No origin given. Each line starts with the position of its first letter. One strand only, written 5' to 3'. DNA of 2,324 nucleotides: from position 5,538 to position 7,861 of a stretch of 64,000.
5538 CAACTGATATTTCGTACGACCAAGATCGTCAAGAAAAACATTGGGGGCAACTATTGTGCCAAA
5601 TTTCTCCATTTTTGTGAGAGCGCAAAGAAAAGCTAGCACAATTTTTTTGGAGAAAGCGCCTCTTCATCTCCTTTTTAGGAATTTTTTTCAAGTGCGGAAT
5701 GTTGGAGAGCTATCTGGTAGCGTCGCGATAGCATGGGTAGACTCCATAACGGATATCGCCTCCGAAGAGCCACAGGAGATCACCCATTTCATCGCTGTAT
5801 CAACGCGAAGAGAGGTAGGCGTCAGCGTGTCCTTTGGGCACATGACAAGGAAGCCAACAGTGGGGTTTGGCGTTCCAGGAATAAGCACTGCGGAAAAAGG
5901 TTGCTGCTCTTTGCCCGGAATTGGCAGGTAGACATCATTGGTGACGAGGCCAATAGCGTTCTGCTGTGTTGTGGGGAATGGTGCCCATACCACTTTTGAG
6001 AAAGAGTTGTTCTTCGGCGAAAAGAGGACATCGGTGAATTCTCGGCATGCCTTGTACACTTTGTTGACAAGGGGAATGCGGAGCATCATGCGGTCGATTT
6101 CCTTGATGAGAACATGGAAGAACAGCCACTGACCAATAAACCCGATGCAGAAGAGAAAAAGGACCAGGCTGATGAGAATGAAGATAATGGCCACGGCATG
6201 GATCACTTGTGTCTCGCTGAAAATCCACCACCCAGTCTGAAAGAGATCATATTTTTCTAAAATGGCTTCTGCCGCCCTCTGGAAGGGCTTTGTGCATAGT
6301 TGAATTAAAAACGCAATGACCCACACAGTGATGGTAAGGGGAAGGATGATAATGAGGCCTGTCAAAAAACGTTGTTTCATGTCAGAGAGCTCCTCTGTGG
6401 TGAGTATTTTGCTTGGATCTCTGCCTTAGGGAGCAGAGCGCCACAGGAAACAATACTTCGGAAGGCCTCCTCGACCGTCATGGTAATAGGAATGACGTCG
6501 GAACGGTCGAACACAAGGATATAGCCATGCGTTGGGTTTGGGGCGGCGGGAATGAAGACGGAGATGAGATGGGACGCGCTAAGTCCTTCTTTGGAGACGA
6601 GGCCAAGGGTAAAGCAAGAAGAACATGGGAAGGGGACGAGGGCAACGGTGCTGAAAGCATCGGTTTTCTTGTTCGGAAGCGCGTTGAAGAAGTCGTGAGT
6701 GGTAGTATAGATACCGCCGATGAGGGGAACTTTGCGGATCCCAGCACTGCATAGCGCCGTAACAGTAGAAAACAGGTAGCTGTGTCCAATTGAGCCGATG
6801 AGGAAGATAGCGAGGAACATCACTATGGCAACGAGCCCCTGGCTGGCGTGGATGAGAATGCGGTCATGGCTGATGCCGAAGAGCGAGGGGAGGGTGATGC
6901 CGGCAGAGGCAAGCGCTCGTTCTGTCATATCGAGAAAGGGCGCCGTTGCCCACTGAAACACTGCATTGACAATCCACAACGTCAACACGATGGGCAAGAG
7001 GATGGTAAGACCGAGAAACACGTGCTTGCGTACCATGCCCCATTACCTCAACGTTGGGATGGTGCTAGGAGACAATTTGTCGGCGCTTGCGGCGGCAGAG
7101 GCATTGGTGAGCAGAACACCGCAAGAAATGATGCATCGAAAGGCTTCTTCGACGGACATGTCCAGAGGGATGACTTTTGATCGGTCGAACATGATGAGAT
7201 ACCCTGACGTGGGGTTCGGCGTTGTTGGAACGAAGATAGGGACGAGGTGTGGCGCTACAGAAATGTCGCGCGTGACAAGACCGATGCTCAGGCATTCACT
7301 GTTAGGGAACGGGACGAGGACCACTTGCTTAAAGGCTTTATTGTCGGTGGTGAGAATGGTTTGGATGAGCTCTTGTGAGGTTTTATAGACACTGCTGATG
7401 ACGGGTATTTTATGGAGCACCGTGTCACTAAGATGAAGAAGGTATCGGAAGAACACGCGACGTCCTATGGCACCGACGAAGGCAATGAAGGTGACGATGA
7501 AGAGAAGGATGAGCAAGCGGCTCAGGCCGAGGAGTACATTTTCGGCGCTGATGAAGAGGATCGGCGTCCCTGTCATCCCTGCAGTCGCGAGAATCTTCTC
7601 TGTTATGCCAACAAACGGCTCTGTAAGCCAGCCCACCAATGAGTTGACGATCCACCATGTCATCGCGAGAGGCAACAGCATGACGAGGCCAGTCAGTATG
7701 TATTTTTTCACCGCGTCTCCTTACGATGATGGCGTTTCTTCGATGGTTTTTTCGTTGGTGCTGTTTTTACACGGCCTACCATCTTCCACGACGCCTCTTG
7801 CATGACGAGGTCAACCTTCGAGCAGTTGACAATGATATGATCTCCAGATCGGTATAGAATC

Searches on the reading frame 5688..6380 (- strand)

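Call 44: search_protein_families(library=pfam, proteins=[window:5688-6380:-], max_evalue=0.001)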
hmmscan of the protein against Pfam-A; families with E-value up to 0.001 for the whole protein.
window:5688-6380:- (230 aa): 1 family
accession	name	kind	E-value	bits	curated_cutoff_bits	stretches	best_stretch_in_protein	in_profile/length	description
PF04367.18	DUF502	-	1.5e-22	79.9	23.8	1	71-174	2-106/107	Protein of unknown function (DUF502)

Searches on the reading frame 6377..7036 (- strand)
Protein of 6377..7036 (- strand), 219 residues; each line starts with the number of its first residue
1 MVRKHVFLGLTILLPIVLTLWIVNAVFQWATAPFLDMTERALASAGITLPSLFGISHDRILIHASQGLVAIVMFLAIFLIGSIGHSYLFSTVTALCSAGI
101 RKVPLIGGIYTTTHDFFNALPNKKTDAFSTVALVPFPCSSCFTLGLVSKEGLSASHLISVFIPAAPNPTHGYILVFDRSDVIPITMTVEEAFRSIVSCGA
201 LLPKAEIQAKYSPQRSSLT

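Call 44: search_protein_families(library=pfam, proteins=[window:6377-7036:-], max_evalue=0.001)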
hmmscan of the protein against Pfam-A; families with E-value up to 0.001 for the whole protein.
window:6377-7036:- (219 aa): 1 family
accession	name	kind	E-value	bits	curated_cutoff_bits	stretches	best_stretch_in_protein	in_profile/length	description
PF04367.18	DUF502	-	3.2e-18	66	23.8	1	71-169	1-106/107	Protein of unknown function (DUF502)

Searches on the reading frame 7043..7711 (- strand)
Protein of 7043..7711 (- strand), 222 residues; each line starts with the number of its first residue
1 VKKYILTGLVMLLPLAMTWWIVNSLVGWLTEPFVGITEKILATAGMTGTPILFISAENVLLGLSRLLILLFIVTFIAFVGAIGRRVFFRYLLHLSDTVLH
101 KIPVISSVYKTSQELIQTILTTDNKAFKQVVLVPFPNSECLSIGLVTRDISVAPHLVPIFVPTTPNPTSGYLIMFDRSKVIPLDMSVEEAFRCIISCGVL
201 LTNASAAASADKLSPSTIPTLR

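Call 44: search_protein_families(library=pfam, proteins=[window:7043-7711:-], max_evalue=0.001)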
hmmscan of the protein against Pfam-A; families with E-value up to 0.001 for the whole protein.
window:7043-7711:- (222 aa): 1 family
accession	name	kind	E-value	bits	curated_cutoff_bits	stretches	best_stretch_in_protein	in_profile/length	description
PF04367.18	DUF502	-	2.1e-25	89.1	23.8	1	71-169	2-107/107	Protein of unknown function (DUF502)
